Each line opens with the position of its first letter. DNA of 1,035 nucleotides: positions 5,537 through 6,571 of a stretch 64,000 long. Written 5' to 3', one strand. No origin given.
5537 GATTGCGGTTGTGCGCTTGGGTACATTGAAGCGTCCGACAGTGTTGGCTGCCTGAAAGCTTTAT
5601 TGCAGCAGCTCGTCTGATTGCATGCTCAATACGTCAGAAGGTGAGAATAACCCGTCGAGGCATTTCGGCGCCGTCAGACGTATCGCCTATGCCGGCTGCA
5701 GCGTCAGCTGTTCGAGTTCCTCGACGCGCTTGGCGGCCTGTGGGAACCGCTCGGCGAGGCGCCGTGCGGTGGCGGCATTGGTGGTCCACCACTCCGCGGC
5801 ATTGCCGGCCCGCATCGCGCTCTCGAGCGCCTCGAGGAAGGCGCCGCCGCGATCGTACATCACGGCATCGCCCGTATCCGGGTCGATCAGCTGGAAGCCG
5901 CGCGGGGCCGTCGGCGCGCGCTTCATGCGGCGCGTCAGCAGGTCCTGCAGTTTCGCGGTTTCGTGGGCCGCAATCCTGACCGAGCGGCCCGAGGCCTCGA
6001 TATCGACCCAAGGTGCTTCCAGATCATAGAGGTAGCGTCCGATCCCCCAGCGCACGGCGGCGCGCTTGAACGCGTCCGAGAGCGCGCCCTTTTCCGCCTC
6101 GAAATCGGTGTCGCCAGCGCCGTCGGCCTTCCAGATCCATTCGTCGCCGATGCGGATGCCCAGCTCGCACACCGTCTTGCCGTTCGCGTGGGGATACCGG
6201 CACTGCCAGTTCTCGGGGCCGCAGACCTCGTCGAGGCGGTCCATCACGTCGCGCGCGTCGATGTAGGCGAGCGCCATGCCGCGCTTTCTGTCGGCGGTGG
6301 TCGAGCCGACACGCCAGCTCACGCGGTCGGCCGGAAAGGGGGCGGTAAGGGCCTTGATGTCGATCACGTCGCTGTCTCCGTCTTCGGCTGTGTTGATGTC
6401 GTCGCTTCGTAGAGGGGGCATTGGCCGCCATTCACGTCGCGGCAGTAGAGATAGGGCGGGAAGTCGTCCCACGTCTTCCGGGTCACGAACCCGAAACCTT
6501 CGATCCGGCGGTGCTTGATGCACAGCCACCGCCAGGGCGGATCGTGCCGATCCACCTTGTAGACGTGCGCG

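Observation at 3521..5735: Integrase-less 2.1 kb low-GC insert bounded by 49-bp direct repeats of the 3' end of a phage Rad52-family gene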

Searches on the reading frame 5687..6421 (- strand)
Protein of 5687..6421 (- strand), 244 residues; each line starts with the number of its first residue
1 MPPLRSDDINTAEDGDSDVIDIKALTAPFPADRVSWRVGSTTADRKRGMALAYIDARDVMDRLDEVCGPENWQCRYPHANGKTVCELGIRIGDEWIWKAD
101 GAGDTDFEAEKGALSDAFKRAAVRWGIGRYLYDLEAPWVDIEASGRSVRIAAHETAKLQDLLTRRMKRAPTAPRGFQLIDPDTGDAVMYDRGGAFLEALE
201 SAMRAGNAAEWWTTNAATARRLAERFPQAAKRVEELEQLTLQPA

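Call 5: search_protein_families(library=pfam, proteins=[window:5687-6367:-], max_evalue=0.01)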
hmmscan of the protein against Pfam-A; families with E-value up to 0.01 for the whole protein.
window:5687-6367:- (226 aa): 1 family
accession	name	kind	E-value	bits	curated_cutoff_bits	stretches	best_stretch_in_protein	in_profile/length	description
PF04098.21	Rad52_Rad22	-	3.6e-19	69.6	20.3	2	72-122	91-143/153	Rad52/22 family double-strand break repair protein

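Call 11: find_encoding_contigs(protein=window:5687-6421:-, flank=10000, max_places=10)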
Protein window:5687-6421:- (244 aa): no gene with exactly this product is on record in the collection.

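Call 22: find_homologous_proteins(query=window:5687-6421:-)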
Query window:5687-6421:- (244 aa): 6954 proteins with E <= 0.001 among 8000 candidates; the best 120 are listed.
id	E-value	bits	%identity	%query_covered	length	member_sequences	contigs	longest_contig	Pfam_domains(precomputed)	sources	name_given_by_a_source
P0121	1.2e-147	508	100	93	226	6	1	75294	PF04098.22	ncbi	ncbi:MAG TPA: Rad52/Rad22 family DNA repair protein [Alphaproteobacteria bacterium]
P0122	3.3e-137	474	93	93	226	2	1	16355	PF04098.22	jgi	-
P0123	5.9e-137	473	93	93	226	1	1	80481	PF04098.22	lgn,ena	-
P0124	2.9e-115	402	76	93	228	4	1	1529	PF04098.22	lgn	-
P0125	2.2e-108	379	70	93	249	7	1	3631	PF04098.22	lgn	-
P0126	3.4e-108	379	71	93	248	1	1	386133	PF04098.22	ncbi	-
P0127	1.4e-107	377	74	93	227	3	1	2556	PF04098.22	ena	-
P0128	4.3e-106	372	68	93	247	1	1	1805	PF04098.22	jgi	jgi:hypothetical protein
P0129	1.7e-105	370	69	93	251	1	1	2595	PF04098.22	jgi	jgi:hypothetical protein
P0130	2.0e-105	370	72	93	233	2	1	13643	PF04098.22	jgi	jgi:hypothetical protein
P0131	1.6e-103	363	70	93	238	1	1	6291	PF04098.22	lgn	-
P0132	4.8e-103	362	69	93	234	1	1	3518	PF04098.22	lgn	-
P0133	3.2e-102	359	68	93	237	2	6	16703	PF04098.22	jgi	jgi:hypothetical protein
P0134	1.0e-101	357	69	93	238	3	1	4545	PF04098.22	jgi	jgi:hypothetical protein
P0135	1.0e-101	357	69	93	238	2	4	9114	PF04098.22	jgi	jgi:hypothetical protein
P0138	2.2e-101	356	68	93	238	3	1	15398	PF04098.22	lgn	-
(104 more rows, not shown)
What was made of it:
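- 5687..6367 (-): Rad52/Erf-type single-strand annealing protein gene (226 aa as called in public records; an upstream ATG at 6421 is also possible). This is the target of the insertion. P0121 is 100% identical over 226 aa (call 22).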

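Call 23: find_encoding_contigs(protein=P0123, flank=10000, max_places=4)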
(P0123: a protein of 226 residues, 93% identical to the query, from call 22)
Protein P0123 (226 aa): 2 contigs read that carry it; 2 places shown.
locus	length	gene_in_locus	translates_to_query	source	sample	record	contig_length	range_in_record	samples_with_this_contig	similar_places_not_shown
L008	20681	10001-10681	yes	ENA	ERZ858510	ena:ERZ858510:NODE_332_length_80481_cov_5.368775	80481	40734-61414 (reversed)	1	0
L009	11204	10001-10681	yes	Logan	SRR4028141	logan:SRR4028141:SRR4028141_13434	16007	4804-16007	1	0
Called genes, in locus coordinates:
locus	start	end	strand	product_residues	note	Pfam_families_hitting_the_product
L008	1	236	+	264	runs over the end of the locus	PF02358:Trehalose_PPase, PF08282:Hydrolase_3 (faint)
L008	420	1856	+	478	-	PF00982:Glyco_transf_20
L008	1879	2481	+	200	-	PF05494:MlaC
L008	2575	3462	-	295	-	-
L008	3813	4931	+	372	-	PF01073:3Beta_HSD, PF01370:Epimerase, PF02719:Polysacc_synt_2, PF05368:NmrA (weak), PF13460:NAD_binding_10, PF16363:GDP_Man_Dehyd, PF07993:NAD_binding_4 (weak), PF16363:GDP_Man_Dehyd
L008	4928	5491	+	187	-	PF01370:Epimerase, PF04321:RmlD_sub_bind, PF08659:KR (weak), PF01073:3Beta_HSD, PF02719:Polysacc_synt_2, PF07993:NAD_binding_4 (faint), PF16363:GDP_Man_Dehyd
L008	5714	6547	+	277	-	PF00106:adh_short, PF08659:KR, PF01370:Epimerase, PF13561:adh_short_C2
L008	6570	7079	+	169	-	PF12973:Cupin_7, PF07883:Cupin_2 (weak), PF02311:AraC_binding (weak)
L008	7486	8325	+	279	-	PF01972:SDH_protease, PF25145:NfeD1b_N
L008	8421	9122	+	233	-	PF00717:Peptidase_S24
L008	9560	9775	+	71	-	-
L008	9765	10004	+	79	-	-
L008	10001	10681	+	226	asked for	PF04098:Rad52_Rad22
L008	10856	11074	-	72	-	-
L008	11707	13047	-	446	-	-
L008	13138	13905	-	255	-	PF00994:MoCF_biosynth, PF24102:FLAD1_M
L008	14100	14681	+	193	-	PF00924:MS_channel_2nd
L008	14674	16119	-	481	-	PF00072:Response_reg, PF00158:Sigma54_activat, PF14532:Sigma54_activ_2, PF07728:AAA_5, PF25601:AAA_lid_14, PF02954:HTH_8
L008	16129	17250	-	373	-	PF00989:PAS, PF08448:PAS_4, PF13426:PAS_9 (weak), PF00512:HisKA, PF02518:HATPase_c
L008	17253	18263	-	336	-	PF01207:Dus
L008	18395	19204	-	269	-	PF01578:Cytochrom_C_asm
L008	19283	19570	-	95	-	PF07045:DUF1330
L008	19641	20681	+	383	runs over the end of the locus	PF01128:IspD, PF12804:NTP_transf_3, PF02542:YgbB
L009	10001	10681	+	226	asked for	PF04098:Rad52_Rad22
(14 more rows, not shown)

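Call 24: find_encoding_contigs(protein=P0122, flank=10000, max_places=4)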
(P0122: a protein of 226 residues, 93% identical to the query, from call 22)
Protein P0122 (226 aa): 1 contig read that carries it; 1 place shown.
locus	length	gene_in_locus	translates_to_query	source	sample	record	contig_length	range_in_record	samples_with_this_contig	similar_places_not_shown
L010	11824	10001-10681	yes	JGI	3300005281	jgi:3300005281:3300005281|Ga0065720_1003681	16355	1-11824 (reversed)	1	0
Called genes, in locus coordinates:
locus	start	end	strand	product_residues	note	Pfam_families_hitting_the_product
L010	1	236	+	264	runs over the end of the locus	PF02358:Trehalose_PPase, PF08282:Hydrolase_3 (faint)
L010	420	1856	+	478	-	PF00982:Glyco_transf_20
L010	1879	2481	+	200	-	PF05494:MlaC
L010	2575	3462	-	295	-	-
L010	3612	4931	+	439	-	PF05368:NmrA (weak), PF01073:3Beta_HSD, PF01370:Epimerase, PF02719:Polysacc_synt_2, PF13460:NAD_binding_10, PF16363:GDP_Man_Dehyd, PF07993:NAD_binding_4 (weak), PF16363:GDP_Man_Dehyd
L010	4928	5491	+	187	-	PF01370:Epimerase, PF04321:RmlD_sub_bind, PF08659:KR (weak), PF01073:3Beta_HSD, PF02719:Polysacc_synt_2, PF07993:NAD_binding_4 (faint), PF16363:GDP_Man_Dehyd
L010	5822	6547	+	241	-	PF00106:adh_short, PF08659:KR, PF01370:Epimerase, PF13561:adh_short_C2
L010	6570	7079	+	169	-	PF12973:Cupin_7, PF07883:Cupin_2 (weak), PF02311:AraC_binding (weak)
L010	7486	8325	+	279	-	PF01972:SDH_protease, PF25145:NfeD1b_N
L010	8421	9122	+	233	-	PF00717:Peptidase_S24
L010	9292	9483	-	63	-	-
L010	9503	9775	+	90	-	-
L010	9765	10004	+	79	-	-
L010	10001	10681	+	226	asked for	PF04098:Rad52_Rad22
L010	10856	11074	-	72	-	-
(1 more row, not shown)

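Call 25: find_encoding_contigs(protein=P0121, flank=10000, max_places=6)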
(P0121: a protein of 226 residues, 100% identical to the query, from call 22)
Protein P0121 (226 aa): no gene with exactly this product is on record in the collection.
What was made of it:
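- Tried and rejected: Two exact-protein look-ups failed: the 244-aa Rad52 version and P0121 (calls 11, 25).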

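Call 28: search_protein_families(library=padloc, proteins=[window:5687-6367:-], max_evalue=0.01)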
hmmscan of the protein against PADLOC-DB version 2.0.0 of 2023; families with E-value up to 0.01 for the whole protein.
window:5687-6367:- (226 aa): 0 families

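Call 29: search_protein_families(library=ncbifam, proteins=[window:5687-6367:-], max_evalue=0.01)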
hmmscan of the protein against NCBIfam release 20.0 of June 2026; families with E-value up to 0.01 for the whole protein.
window:5687-6367:- (226 aa): 0 families

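Call 30: search_protein_families(library=phrogs, proteins=[window:5687-6367:-], max_evalue=0.01)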
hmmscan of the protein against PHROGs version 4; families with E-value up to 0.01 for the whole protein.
window:5687-6367:- (226 aa): 3 families
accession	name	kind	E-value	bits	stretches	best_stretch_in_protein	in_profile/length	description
phrog_1097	-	DNA, RNA and nucleotide metabolism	1.3e-53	183.4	1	3-127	3-132/251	Erf-like ssDNA annealing protein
phrog_14970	-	unknown function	5.6e-23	83.3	1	12-124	10-122/230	-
phrog_20575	-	unknown function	2.8e-13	50.7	1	3-86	2-90/91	-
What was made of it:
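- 5687..6367 (-): Pfam and PHROG hits (calls 5, 30).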

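Call 31: find_related_loci(query=window:5687-6367:-, collection=genome_contigs, flank=10000)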
Query window:5687-6367:- (226 aa) in genome_contigs; peptide patterns used: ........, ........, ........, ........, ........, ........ (x = any residue, [..] = any of these).
45 stretches matched a pattern; 11 encode a relative of the query (tblastn E <= 1e-3); 11 distinct loci.
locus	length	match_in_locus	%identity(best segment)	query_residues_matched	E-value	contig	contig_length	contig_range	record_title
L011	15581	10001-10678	99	1-226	2e-149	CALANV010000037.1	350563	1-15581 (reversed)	MAG TPA_asm: uncultured Rhodospirillales bacterium isolate SRR5251193_bin.29_CONCOCT_v1.1_MAG genome assembly, contig: E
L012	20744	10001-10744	71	1-226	3e-114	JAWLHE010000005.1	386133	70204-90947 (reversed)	MAG: Alphaproteobacteria bacterium isolate 30dZY2.bin.37 NODE_47_length_386133_cov_16.012066, whole genome shotgun seque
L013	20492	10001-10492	62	1-172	2e-69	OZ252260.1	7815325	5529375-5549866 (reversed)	MAG: Hoeflea sp. isolate 2f27de24-c198-4795-9465-b2fefa61cf49 genome assembly, chromosome: 1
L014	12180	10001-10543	60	4-184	3e-67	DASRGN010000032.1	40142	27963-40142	MAG TPA_asm: Pseudolabrys sp. isolate SMAG_U10059 k141_243745, whole genome shotgun sequence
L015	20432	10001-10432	67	1-144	2e-66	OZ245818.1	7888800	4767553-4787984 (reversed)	MAG: Hoeflea sp. isolate 46c4322e-39e3-4f6d-b306-f099e3b1c066 genome assembly, chromosome: 1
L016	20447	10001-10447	65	2-144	1e-63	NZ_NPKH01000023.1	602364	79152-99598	Mesorhizobium wenxiniae strain WYCCWR 10195 scaffold18, whole genome shotgun sequence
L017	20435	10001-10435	61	2-148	4e-59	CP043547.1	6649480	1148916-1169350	Planctomycetales bacterium 10988 chromosome, complete genome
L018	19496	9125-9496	67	3-126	3e-54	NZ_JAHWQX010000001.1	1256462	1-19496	Pseudohoeflea coraliihabitans strain DP4N28-3 DP4N28-3_ctg0001, whole genome shotgun sequence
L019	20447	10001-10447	60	6-150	6e-54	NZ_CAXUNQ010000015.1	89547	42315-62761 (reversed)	MAG: uncultured Bradyrhizobium sp. isolate public_SRR14722133_metawrap_bin.1 public_SRR14722133_metawrap_bin.1_15, whole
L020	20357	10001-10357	44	1-114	8e-31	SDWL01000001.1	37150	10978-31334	MAG: Lutibacter sp. isolate MAG-BB-2 scaffold_39, whole genome shotgun sequence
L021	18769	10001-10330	46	13-122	7e-24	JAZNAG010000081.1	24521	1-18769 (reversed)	MAG: Acutalibacteraceae bacterium isolate T1900044748_TS20190414.MAGScoT_cleanbin_000008 SGB_2142_k141_1472408, whole ge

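Call 47: search_protein_families(library=pfam, proteins=[L012:8371-9087:+, L012:11569-13956:-, L012:13960-14502:-, L012:14549-15163:-, L012:15216-16226:-, L012:16291-17292:-, L012:7148-8143:-, L012:5934-7151:-, L008:11707-13047:-], max_evalue=0.001)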
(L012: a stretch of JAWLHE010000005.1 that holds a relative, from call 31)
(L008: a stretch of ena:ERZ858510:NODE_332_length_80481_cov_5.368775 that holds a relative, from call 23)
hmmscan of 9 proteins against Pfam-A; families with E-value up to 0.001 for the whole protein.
L012:8371-9087:+ (238 aa): 1 family
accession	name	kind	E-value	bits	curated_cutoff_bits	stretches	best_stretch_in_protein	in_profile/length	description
PF00717.28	Peptidase_S24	-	7.9e-11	42.1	23.3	1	142-217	30-99/116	Peptidase S24-like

L012:11569-13956:- (795 aa): 3 families
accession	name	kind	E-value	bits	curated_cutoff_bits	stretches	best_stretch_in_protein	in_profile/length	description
PF20256.3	MoCoBD_2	-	3.4e-98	329.1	27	1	435-723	2-283/283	Molybdopterin cofactor-binding domain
PF02738.23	MoCoBD_1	-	1.1e-74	251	27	1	162-407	5-244/244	Molybdopterin cofactor-binding domain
PF01315.27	Ald_Xan_dh_C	-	1.9e-29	102.6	31.3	1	22-142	1-110/110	Aldehyde oxidase and xanthine dehydrogenase, a/b hammerhead domain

L012:13960-14502:- (180 aa): 0 families

L012:14549-15163:- (204 aa): 3 families
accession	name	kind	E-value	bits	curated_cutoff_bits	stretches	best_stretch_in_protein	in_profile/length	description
PF06240.19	COXG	-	3.7e-35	121.1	22.2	1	5-144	1-138/140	Carbon monoxide dehydrogenase subunit G (CoxG)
PF03364.25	Polyketide_cyc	-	0.00017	22.2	23.4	1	9-66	1-59/126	Polyketide cyclase / dehydrase and lipid transport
PF10604.15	Polyketide_cyc2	-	0.00036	21.3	27.4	1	8-144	9-140/142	Polyketide cyclase / dehydrase and lipid transport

L012:15216-16226:- (336 aa): 1 family
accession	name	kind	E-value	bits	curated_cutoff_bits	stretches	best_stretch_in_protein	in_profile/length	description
PF04187.18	Cofac_haem_bdg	-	3.6e-50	171.4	27.7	1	70-275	2-213/213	Haem-binding uptake, Tiki superfamily, ChaN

L012:16291-17292:- (333 aa): 0 families

L012:7148-8143:- (331 aa): 6 families
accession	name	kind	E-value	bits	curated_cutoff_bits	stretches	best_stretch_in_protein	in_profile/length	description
PF07728.20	AAA_5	-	2.2e-11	44.4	22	1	65-219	1-139/139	AAA domain (dynein-related subfamily)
PF00004.35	AAA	-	1.2e-07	32.7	21.2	1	67-219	2-123/131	ATPase family associated with various cellular activities (AAA)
PF13191.12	AAA_16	-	2.7e-06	28.4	32.6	1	64-176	25-152/167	AAA ATPase domain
PF07726.17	AAA_3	-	8.4e-06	26.1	27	0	158-206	64-111/131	ATPase family associated with various cellular activities (AAA)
PF13401.12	AAA_22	-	0.0003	21.6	27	1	65-177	7-105/130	AAA domain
PF12774.13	AAA_6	-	0.00096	18.7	25.2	0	56-104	25-73/327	Hydrolytic ATP binding site of dynein motor region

L012:5934-7151:- (405 aa): 2 families
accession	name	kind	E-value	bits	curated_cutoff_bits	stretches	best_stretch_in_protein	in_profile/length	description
PF05762.20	VWA_CoxE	-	6.3e-69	232.2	26.4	1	172-379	11-221/222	VWA domain containing CoxE-like protein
PF13519.12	VWA_2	-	0.00021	22.3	27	1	219-319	1-106/107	von Willebrand factor type A domain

L008:11707-13047:- (446 aa): 4 families
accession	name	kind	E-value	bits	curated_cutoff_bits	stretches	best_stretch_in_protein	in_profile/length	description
PF00805.28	Pentapeptide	-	1.6e-76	251.7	20.2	7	327-362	1-36/40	Pentapeptide repeats (8 copies)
PF13599.13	Pentapeptide_4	-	9e-28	96.6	38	2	290-363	4-77/78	Pentapeptide repeat region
PF13576.12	Pentapeptide_3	-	2.2e-26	92.3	27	1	201-239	2-43/48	Pentapeptide repeats (9 copies)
PF25296.1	Decapeptide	-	2e-08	34.4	45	1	309-359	22-72/74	Decapeptide repeat region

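Call 71: find_encoding_contigs(protein=P0133, flank=8000, max_places=6)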
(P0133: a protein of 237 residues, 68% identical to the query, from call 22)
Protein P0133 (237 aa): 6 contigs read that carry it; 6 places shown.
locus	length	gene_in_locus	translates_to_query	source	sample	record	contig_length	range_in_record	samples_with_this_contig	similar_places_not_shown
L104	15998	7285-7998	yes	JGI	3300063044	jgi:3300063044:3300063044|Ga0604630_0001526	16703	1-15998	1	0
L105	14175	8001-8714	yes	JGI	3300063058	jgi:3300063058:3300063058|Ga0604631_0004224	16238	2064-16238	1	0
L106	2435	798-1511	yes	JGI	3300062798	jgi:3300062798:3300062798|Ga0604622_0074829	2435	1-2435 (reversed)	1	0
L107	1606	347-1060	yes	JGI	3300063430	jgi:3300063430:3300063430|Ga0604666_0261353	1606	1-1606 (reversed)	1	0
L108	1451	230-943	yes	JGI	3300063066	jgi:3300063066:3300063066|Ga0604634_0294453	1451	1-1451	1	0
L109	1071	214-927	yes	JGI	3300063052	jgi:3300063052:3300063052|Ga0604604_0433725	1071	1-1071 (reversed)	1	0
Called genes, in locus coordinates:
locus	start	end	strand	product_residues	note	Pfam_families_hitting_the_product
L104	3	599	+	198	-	?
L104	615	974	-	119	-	PF07027:DUF1318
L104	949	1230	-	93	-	PF13617:Lipoprotein_19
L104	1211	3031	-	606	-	PF11739:YdbH-like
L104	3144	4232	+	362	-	PF02668:TauD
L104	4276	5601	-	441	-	PF00144:Beta-lactamase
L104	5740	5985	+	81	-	-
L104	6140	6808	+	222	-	PF00717:Peptidase_S24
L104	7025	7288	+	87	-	-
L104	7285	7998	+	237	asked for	PF04098:Rad52_Rad22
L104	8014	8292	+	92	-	-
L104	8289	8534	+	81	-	-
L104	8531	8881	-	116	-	-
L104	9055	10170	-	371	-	PF01717:Meth_synt_2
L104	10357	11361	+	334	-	PF03480:DctP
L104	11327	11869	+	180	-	PF04290:DctQ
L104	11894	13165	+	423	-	PF06808:DctM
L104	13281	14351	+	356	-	PF00211:Guanylate_cyc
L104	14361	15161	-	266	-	-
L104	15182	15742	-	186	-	PF25084:LbH_EIF2B, PF14602:Hexapep_2 (faint), PF00132:Hexapep (weak)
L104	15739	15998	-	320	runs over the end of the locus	?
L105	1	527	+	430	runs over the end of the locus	PF06808:DctM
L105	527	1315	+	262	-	PF00106:adh_short, PF23441:SDR, PF13561:adh_short_C2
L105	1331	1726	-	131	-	PF07027:DUF1318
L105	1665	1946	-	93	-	PF13617:Lipoprotein_19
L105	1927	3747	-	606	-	PF11739:YdbH-like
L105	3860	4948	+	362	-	PF02668:TauD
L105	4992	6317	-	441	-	PF00144:Beta-lactamase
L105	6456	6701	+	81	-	-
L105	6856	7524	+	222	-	PF00717:Peptidase_S24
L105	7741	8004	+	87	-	-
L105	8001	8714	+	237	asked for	PF04098:Rad52_Rad22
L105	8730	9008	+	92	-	-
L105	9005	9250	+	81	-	-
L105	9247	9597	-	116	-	-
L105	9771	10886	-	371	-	PF01717:Meth_synt_2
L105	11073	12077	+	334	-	PF03480:DctP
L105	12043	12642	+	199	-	PF04290:DctQ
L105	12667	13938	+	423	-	PF06808:DctM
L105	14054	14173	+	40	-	?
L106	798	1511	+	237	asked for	PF04098:Rad52_Rad22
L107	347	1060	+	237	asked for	PF04098:Rad52_Rad22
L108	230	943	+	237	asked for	PF04098:Rad52_Rad22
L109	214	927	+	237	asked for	PF04098:Rad52_Rad22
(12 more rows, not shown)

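Call 72: find_encoding_contigs(protein=P0130, flank=8000, max_places=4)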
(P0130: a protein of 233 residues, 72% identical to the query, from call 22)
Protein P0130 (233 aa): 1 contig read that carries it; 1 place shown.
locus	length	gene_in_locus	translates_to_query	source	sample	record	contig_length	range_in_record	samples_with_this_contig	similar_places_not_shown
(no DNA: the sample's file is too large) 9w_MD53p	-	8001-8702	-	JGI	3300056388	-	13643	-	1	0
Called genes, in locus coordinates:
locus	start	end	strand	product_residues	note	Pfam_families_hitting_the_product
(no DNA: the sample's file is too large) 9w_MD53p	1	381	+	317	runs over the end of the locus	PF01557:FAA_hydrolase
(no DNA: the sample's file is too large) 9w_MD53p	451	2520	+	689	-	PF05170:AsmA, PF05359:DUF748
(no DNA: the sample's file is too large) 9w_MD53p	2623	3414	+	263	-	PF09537:DUF2383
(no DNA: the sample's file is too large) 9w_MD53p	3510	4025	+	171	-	PF19315:MC_hydratase, PF01575:MaoC_dehydratas, PF13452:FAS1_DH_region (weak), PF19315:MC_hydratase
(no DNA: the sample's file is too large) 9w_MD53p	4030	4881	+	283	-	PF03328:HpcH_HpaI, PF15617:C-C_Bond_Lyase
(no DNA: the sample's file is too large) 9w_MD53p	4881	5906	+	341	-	PF00296:Bac_luciferase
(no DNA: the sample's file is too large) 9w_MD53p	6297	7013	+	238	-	PF00717:Peptidase_S24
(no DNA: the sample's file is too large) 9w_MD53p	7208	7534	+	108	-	-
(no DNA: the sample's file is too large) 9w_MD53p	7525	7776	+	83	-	-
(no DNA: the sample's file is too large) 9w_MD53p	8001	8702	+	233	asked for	PF04098:Rad52_Rad22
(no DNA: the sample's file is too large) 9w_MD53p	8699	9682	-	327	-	PF00126:HTH_1, PF03466:LysR_substrate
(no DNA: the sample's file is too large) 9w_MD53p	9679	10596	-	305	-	PF00126:HTH_1, PF03466:LysR_substrate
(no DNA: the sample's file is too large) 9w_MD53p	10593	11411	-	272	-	PF04784:DUF547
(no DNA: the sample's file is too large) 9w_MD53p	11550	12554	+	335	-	?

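Call 73: find_encoding_contigs(protein=P0138, flank=8000, max_places=4)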
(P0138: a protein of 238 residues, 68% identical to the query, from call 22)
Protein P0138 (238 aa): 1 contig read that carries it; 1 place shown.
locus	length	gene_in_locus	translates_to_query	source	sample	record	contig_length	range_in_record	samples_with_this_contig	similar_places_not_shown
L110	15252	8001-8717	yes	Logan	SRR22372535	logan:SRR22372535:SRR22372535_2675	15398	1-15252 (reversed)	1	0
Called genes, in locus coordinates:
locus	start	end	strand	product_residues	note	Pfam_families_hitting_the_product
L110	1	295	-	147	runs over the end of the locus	?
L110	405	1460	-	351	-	PF08240:ADH_N, PF01262:AlaDh_PNT_C (weak), PF00107:ADH_zinc_N, PF13602:ADH_zinc_N_2 (weak)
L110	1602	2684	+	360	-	PF02668:TauD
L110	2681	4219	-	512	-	-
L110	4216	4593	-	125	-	PF13473:Cupredoxin_1 (weak)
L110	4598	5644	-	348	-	-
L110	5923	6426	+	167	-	-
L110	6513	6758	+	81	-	-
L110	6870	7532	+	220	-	PF00717:Peptidase_S24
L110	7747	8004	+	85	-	-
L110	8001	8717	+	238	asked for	PF04098:Rad52_Rad22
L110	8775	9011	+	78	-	-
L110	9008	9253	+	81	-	-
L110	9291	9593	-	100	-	-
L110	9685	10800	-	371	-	PF01717:Meth_synt_2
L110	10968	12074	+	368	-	PF02668:TauD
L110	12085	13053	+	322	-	PF03401:TctC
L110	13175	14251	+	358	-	PF00211:Guanylate_cyc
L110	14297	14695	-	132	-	PF00072:Response_reg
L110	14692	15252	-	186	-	?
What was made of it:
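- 6364..8021 (-): The rest of the compact module: two small ORFs (6364-6603 and 6593-6847) and an S24/cI-like repressor gene (7284-8021), all in the same direction as Rad52. The same module occurs in L008, L012, L104, L105 and L110 (calls 23, 47, 71, 73).
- The module (S24 repressor, two small ORFs, Rad52) is common in related alphaproteobacteria, and its downstream content varies, so donors are plausible (calls 47, 71-73).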

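Call 84: search_protein_families(library=pfam, proteins=[L104:8014-8292:+, L104:8289-8534:+, L104:7025-7288:+], max_evalue=1)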
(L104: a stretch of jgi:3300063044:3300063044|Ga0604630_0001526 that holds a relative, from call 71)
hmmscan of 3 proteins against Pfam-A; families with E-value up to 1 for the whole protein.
L104:8014-8292:+ (92 aa): 0 families

L104:8289-8534:+ (81 aa): 0 families

L104:7025-7288:+ (87 aa): 0 families
